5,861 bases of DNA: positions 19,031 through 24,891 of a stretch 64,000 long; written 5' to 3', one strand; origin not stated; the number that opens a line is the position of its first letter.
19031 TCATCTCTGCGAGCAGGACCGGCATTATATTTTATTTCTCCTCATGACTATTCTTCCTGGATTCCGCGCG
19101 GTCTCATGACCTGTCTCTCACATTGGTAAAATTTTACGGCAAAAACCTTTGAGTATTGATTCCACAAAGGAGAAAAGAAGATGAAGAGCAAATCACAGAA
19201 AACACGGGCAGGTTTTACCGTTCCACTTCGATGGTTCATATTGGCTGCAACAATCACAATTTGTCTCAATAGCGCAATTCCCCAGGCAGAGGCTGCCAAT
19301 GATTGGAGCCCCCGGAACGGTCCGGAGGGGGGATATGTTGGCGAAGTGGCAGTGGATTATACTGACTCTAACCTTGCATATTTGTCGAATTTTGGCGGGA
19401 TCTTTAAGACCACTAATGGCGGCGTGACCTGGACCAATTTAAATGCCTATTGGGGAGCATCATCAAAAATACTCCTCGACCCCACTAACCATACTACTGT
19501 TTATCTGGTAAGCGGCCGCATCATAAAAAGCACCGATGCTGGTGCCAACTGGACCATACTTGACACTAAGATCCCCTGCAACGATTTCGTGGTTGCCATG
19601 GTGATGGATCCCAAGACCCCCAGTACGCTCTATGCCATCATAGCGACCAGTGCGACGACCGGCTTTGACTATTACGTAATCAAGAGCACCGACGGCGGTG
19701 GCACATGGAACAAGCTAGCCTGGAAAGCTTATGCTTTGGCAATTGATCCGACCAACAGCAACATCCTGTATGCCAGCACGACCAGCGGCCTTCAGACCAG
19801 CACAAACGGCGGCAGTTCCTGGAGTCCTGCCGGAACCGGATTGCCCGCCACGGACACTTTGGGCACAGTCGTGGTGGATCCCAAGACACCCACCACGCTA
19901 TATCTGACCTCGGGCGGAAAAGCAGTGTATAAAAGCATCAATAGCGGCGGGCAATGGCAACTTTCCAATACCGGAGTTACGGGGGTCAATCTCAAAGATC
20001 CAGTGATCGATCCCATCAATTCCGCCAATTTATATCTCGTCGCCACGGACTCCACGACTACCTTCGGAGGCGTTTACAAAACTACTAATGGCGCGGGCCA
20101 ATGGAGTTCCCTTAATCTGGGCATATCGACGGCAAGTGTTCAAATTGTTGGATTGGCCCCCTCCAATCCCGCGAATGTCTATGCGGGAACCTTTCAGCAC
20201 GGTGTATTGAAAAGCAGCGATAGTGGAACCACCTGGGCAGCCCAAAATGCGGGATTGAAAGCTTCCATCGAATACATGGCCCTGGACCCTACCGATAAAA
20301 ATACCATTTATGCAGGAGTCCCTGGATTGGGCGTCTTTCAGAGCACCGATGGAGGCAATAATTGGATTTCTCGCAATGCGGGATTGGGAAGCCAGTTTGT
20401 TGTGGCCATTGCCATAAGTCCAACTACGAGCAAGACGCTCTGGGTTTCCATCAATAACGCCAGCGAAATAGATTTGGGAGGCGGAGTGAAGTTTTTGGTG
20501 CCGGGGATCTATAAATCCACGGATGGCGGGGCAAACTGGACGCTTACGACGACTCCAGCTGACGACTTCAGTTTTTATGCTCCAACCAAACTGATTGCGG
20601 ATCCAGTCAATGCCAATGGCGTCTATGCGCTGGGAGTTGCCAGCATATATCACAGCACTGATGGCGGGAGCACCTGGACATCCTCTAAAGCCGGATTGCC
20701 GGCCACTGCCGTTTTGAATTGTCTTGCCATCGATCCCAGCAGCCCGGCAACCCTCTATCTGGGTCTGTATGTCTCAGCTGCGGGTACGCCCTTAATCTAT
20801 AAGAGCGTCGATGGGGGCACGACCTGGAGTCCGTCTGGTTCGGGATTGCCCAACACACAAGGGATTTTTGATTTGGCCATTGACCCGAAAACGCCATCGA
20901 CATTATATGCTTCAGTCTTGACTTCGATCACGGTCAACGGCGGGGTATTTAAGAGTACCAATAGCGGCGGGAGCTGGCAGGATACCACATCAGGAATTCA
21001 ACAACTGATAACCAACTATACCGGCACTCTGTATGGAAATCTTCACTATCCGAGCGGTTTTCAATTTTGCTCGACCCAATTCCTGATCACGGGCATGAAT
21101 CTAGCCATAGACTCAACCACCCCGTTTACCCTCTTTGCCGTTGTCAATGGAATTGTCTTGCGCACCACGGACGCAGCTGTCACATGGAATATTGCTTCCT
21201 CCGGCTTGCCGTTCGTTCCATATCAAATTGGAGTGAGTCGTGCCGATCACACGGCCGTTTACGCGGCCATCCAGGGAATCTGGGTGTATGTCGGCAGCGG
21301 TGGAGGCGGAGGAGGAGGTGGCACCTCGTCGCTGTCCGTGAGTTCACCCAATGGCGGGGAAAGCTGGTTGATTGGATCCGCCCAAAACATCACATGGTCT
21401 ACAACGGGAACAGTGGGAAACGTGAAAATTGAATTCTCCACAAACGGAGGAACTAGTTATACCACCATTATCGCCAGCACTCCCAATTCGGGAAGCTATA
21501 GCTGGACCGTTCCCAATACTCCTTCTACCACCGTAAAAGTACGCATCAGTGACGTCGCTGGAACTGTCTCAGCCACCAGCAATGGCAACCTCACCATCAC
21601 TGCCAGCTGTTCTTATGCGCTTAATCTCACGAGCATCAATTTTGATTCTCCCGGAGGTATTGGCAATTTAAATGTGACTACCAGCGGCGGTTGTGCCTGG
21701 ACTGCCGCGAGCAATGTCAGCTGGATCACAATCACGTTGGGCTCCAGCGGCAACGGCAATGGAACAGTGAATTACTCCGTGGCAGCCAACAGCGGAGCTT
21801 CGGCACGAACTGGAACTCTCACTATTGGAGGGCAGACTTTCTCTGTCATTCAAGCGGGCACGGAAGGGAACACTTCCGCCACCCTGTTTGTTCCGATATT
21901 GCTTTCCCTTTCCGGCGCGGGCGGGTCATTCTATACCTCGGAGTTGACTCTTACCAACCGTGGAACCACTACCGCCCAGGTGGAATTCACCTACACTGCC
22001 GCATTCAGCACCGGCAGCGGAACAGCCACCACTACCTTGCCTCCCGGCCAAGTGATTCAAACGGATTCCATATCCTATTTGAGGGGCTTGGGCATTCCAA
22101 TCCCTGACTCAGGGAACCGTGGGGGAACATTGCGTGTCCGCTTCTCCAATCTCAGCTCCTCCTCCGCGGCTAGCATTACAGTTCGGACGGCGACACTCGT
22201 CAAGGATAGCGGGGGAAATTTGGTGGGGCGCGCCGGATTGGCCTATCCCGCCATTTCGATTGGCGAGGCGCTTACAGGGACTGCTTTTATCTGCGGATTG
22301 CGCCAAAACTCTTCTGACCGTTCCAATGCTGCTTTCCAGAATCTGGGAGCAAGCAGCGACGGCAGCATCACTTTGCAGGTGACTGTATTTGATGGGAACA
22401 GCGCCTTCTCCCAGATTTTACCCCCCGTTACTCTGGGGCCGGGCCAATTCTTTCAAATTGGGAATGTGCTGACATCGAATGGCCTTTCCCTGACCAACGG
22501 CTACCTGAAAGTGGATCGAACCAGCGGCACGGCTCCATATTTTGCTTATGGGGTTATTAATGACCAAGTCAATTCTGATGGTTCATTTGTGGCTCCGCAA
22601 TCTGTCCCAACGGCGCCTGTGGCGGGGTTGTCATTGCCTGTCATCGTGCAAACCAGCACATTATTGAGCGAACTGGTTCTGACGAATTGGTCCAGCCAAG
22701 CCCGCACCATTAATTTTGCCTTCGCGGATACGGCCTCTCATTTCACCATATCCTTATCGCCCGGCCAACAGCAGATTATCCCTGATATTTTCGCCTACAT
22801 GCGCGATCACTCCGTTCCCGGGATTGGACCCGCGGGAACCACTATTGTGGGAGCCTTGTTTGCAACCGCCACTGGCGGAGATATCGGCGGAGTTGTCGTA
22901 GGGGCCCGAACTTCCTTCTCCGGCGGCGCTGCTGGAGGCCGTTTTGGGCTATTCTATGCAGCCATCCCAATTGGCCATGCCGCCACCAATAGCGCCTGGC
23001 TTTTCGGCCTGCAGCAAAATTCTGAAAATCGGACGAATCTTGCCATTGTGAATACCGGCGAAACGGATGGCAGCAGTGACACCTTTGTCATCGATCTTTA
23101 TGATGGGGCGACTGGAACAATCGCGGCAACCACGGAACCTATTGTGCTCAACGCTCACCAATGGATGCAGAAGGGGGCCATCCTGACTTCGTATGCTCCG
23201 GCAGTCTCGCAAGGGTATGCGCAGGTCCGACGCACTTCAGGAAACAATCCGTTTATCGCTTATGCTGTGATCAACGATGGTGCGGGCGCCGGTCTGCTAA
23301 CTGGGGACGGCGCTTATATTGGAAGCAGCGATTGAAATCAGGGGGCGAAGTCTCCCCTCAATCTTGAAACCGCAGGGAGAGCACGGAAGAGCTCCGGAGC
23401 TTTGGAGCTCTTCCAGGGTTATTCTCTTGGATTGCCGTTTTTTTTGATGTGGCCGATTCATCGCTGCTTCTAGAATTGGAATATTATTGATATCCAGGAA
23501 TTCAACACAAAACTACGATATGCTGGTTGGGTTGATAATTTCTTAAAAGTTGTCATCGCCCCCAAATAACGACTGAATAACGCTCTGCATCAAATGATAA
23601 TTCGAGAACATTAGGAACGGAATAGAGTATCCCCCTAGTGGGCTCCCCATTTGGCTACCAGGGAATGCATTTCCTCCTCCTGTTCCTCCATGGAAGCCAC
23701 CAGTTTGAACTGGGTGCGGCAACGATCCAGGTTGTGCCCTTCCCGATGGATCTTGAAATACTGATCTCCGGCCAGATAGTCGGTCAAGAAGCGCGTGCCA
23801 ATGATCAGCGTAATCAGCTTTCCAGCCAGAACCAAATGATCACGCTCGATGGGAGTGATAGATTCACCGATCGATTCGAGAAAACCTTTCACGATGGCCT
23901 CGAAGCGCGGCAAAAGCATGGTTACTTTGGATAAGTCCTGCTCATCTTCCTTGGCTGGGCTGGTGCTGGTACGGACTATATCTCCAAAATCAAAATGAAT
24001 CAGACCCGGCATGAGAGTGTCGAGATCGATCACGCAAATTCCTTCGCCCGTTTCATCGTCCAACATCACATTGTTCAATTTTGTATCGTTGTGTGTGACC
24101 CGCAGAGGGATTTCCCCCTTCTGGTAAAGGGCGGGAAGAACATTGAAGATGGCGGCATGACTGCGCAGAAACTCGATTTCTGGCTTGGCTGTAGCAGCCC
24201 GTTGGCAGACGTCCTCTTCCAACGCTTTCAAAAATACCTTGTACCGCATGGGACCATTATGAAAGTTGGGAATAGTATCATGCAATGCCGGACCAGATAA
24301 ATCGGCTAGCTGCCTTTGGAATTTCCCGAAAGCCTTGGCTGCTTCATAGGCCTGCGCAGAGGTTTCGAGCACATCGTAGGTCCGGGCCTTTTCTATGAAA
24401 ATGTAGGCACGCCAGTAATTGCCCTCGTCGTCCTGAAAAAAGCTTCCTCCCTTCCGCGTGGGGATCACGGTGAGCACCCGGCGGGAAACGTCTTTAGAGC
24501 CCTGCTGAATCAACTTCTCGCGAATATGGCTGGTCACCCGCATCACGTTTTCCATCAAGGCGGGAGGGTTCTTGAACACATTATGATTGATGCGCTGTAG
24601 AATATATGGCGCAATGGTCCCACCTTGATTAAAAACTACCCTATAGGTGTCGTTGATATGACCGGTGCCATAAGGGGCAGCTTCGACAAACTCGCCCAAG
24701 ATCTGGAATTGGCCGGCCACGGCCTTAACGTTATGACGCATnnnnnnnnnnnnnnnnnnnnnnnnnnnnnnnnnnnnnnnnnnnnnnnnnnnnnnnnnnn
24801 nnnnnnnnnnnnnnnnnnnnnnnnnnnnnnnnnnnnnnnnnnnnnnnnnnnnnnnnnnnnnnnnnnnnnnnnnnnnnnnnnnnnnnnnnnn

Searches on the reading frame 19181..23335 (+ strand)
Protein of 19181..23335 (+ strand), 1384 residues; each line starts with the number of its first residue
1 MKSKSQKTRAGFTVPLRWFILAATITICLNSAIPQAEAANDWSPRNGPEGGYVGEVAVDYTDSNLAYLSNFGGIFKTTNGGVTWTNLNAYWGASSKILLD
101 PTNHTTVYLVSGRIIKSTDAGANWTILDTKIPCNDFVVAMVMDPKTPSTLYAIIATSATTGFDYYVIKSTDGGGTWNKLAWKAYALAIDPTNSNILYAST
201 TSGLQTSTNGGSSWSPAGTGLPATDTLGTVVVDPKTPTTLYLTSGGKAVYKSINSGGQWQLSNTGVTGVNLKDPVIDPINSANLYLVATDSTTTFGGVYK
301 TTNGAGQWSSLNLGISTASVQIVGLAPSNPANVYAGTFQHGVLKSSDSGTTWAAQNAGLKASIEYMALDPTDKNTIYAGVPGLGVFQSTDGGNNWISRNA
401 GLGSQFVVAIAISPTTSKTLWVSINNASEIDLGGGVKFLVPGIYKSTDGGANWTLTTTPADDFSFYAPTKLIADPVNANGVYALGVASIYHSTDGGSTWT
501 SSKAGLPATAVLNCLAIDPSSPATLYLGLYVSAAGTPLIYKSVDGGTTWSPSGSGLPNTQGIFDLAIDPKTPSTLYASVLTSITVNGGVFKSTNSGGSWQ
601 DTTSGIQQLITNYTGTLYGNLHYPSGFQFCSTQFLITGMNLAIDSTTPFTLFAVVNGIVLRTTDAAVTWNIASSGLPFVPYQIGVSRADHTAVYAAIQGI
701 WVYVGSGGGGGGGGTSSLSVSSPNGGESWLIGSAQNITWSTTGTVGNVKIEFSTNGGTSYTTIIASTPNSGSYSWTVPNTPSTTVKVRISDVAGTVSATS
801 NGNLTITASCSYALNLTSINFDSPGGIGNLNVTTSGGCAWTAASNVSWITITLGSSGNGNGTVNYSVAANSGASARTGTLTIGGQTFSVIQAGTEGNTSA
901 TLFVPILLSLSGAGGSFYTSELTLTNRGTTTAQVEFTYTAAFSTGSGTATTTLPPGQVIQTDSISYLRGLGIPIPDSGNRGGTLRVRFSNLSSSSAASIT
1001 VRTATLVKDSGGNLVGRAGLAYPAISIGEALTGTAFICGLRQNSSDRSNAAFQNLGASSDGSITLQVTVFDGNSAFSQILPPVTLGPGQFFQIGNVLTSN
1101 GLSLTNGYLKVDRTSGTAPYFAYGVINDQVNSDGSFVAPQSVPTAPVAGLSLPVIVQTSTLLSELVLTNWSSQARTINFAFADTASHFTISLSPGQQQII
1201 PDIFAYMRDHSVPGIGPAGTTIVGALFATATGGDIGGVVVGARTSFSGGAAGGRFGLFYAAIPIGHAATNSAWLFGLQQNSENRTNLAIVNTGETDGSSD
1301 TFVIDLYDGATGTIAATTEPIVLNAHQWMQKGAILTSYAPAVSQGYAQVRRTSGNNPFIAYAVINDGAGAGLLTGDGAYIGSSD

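Call 57: search_protein_families(library=pfam, proteins=[window:19181-23335:+], max_evalue=0.01)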
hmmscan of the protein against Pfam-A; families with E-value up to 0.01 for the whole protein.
window:19181-23335:+ (1384 aa): 5 families
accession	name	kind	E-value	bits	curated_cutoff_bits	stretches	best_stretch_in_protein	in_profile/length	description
PF15902.12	Sortilin-Vps10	-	3.2e-27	95.9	33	4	74-181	3-114/446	Sortilin, neurotensin receptor 3,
PF13004.13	BACON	-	7.1e-07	29.6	25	1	840-892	3-61/61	Putative binding domain, N-terminal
PF19190.6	BACON_2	-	3e-06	27.5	25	1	826-885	17-81/94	Viral BACON domain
PF14870.12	PSII_BNR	-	9.6e-05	22.2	27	0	163-396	37-267/303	Photosynthesis system II assembly factor YCF48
PF10342.15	Kre9_KNH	-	0.0013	19.9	24.6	1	722-782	1-66/94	Kre9/KNH-like N-terminal Ig-like domain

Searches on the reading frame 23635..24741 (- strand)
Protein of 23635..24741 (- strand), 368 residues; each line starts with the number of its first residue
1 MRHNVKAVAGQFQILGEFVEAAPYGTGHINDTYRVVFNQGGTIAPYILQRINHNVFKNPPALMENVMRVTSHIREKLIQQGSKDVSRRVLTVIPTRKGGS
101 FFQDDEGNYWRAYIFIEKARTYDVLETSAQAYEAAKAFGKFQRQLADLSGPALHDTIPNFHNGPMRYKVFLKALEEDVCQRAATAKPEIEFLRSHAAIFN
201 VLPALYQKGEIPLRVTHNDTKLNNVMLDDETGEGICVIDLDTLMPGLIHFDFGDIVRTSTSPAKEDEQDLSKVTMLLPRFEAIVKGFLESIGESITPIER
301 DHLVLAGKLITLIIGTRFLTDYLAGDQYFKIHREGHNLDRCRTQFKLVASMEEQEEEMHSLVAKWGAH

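Call 13: search_protein_families(library=pfam, proteins=[window:23635-24741:-])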
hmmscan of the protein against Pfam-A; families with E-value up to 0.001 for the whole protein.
window:23635-24741:- (368 aa): 1 family
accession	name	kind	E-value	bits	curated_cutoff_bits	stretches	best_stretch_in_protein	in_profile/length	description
PF01636.29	APH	-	4.2e-20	73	23.2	1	22-261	3-215/239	Phosphotransferase enzyme family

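Call 24: find_encoding_contigs(protein=window:23635-24741:-, flank=10000, max_places=10)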
Protein window:23635-24741:- (368 aa): 1 contig read that carries it; 1 place shown.
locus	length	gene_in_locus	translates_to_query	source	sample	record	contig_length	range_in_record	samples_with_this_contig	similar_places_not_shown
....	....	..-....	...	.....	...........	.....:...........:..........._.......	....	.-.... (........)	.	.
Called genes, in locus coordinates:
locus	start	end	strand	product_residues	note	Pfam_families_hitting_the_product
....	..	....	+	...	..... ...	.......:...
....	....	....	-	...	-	?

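Call 31: find_homologous_proteins(query=window:23635-24741:-, max_evalue=1e-30)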
Query window:23635-24741:- (368 aa): 8000 proteins with E <= 1e-30 among 8000 candidates; the best 120 are listed.
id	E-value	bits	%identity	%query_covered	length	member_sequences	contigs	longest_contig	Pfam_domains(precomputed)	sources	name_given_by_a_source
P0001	4.0e-247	837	100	100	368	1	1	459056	PF01636.30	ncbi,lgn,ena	-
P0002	1.3e-225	766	91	100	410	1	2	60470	PF01636.30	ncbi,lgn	-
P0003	9.1e-223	757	90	100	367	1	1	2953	PF01636.30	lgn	-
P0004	4.2e-212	722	85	99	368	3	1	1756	PF01636.30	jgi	jgi:hypothetical protein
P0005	5.5e-179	613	73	100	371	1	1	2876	PF01636.30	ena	-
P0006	1.4e-167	575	69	99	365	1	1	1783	PF01636.30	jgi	jgi:hypothetical protein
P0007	6.7e-167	573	67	99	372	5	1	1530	PF01636.30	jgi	jgi:hypothetical protein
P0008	1.7e-166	572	67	99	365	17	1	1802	PF01636.30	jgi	-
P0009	9.8e-160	549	67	98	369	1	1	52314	PF01636.30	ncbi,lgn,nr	ncbi:MAG: aminoglycoside phosphotransferase family protein [Candidatus Sumerlaeota bacterium]|nr:ami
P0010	1.6e-159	549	79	83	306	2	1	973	PF01636.30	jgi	jgi:hypothetical protein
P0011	5.8e-159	547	66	99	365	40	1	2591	PF01636.30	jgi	jgi:hypothetical protein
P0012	1.7e-158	545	64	99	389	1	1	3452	PF01636.30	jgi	jgi:aminoglycoside phosphotransferase (APT) family kinase protein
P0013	2.1e-158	545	65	99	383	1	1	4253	PF01636.30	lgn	-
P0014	5.4e-158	544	65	98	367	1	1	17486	PF01636.30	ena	-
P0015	2.0e-154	532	63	99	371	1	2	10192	PF01636.30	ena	-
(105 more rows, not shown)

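Call 32: find_encoding_contigs(protein=P0002, flank=10000, max_places=5)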
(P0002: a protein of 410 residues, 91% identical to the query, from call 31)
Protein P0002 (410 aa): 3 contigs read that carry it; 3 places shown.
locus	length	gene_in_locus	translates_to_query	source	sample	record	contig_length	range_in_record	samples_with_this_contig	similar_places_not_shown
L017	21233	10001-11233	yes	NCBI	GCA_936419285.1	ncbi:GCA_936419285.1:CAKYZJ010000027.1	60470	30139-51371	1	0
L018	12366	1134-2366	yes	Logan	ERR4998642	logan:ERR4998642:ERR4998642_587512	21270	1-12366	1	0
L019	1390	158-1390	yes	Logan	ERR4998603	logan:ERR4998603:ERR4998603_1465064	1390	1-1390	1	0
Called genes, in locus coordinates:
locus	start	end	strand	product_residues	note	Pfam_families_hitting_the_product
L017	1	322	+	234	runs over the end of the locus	PF13240:Zn_Ribbon_1 (weak), PF27404:MJ1491 (faint)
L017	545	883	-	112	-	PF01312:Bac_export_2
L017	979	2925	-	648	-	PF02120:Flg_hook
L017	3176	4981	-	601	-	PF07969:Amidohydro_3, PF01979:Amidohydro_1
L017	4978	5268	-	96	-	-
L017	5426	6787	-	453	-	PF02878:PGM_PMM_I, PF02879:PGM_PMM_II, PF02880:PGM_PMM_III, PF00408:PGM_PMM_IV (weak)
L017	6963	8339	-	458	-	PF02878:PGM_PMM_I, PF02879:PGM_PMM_II, PF02880:PGM_PMM_III, PF00408:PGM_PMM_IV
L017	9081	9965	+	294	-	PF00483:NTP_transferase (weak)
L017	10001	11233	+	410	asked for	PF01636:APH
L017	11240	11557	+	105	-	-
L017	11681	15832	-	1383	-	PF15902:Sortilin-Vps10 (faint), PF19190:BACON_2 (weak), PF13004:BACON (weak)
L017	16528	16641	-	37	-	-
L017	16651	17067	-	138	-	PF00034:Cytochrom_C, PF13442:Cytochrome_CBB3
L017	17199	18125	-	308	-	-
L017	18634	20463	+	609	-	-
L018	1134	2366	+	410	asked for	PF01636:APH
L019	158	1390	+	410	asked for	PF01636:APH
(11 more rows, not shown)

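Call 33: find_encoding_contigs(protein=P0009, flank=10000, max_places=5)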
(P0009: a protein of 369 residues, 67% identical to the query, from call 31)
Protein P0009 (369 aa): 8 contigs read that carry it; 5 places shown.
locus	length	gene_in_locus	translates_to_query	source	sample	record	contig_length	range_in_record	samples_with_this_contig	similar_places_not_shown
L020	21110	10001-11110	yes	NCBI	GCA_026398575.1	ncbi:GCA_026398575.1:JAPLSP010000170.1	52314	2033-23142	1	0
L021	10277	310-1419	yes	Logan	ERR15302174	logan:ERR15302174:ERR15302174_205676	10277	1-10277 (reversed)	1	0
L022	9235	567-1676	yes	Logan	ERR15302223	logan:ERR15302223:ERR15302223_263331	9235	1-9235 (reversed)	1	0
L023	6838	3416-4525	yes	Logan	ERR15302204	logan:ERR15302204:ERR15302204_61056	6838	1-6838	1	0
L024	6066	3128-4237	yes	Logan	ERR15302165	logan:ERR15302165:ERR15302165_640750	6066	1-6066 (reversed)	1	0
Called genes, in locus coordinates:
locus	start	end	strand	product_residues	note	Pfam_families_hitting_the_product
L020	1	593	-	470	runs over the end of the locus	-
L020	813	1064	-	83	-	PF01192:RNA_pol_Rpb6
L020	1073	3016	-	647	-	PF00012:HSP70, PF14450:FtsA (faint), PF06723:MreB_Mbl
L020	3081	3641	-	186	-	-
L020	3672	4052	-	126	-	-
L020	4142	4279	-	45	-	-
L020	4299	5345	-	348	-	PF04055:Radical_SAM, PF13186:SPASM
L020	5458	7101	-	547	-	-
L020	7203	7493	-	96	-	PF00166:Cpn10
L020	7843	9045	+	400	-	PF01047:MarR (weak), PF00480:ROK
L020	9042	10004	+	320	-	PF00483:NTP_transferase (weak)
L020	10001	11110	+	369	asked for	PF01636:APH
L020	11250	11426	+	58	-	-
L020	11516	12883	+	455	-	PF01966:HD, PF13286:HD_assoc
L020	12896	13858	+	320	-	PF01073:3Beta_HSD, PF01370:Epimerase, PF02719:Polysacc_synt_2, PF04321:RmlD_sub_bind, PF05368:NmrA (weak), PF13460:NAD_binding_10, PF16363:GDP_Man_Dehyd, PF07993:NAD_binding_4 (weak)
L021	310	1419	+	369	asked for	PF01636:APH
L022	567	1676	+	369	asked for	PF01636:APH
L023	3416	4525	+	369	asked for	PF01636:APH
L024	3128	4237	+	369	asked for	PF01636:APH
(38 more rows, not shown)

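Call 34: find_encoding_contigs(protein=P0005, flank=10000, max_places=5)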
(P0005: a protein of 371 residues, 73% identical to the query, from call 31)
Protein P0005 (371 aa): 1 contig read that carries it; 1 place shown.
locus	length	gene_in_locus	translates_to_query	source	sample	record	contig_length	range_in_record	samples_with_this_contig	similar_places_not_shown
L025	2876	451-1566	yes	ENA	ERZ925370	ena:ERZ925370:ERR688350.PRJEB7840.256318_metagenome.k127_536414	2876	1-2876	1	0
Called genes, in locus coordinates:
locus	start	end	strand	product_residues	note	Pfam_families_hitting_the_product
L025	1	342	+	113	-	?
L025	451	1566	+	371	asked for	PF01636:APH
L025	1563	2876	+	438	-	?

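Call 41: find_encoding_contigs(protein=P0003, flank=10000, max_places=5)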
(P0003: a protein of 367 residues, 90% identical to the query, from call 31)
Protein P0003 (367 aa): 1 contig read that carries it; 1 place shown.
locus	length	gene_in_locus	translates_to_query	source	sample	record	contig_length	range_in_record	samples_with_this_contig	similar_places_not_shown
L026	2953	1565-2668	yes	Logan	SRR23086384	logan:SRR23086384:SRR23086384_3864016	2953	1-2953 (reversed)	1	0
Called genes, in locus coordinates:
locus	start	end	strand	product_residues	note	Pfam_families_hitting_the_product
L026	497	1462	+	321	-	PF00483:NTP_transferase (weak)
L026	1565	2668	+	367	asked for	PF01636:APH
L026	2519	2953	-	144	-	?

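Call 42: find_encoding_contigs(protein=P0004, flank=10000, max_places=5)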
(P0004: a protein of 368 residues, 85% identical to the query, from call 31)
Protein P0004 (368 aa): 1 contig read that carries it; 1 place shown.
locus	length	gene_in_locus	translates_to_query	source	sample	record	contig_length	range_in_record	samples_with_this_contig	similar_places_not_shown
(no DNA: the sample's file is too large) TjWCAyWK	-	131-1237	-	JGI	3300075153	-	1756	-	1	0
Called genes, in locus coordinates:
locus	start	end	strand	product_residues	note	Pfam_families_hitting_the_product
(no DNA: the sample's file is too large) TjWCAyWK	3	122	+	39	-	?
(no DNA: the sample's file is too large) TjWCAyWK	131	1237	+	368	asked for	PF01636:APH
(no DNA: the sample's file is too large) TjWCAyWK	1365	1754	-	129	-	PF13442:Cytochrome_CBB3, PF00034:Cytochrom_C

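Call 64: list_cluster_members(proteins=[window:23635-24741:-, window:50213-52855:+, window:35687-37237:+, window:11443-13983:-, window:10474-11334:-, window:54336-55352:-, P0002])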
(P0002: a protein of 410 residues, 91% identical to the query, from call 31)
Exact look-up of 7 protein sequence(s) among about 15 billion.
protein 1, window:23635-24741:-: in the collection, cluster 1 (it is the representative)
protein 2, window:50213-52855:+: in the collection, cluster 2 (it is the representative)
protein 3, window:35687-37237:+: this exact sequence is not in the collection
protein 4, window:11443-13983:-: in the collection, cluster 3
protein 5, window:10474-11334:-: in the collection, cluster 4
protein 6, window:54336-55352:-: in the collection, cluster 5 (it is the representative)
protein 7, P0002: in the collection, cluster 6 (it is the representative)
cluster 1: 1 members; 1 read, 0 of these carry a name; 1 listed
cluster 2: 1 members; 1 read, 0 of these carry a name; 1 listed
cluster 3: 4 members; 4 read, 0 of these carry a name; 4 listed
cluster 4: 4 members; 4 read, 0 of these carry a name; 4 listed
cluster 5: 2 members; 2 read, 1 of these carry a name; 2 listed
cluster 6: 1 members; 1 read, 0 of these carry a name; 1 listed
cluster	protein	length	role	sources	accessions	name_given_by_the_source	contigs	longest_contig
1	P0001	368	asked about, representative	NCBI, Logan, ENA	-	-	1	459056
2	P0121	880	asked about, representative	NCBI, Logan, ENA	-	-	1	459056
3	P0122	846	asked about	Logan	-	-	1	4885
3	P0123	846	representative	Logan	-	-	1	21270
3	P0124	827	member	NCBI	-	-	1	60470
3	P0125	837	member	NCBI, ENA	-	-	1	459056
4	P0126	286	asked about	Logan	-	-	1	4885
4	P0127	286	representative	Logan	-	-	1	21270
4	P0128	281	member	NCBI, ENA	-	-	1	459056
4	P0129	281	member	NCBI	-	-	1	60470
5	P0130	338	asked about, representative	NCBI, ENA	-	-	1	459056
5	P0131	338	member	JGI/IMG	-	putative transposase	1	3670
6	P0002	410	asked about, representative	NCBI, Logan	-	-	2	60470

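Call 65: find_encoding_contigs(protein=P0129, flank=10000, max_places=4)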
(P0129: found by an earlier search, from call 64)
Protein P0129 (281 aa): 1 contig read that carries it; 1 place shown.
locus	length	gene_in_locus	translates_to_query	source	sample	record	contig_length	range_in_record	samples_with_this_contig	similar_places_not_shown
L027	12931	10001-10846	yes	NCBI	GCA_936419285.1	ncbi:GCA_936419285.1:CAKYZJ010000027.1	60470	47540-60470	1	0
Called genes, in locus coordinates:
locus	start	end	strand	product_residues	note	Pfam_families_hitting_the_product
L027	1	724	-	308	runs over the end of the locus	-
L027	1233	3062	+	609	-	-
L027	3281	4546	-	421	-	-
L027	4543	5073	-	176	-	PF04542:Sigma70_r2, PF08281:Sigma70_r4_2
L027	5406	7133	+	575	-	PF02927:CelD_N, PF00759:Glyco_hydro_9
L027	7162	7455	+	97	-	-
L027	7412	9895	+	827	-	-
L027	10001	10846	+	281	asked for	-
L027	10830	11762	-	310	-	PF00037:Fer4 (faint), PF12838:Fer4_7 (faint), PF13237:Fer4_10 (weak), PF13187:Fer4_9 (weak)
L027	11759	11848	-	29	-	-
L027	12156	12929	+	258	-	?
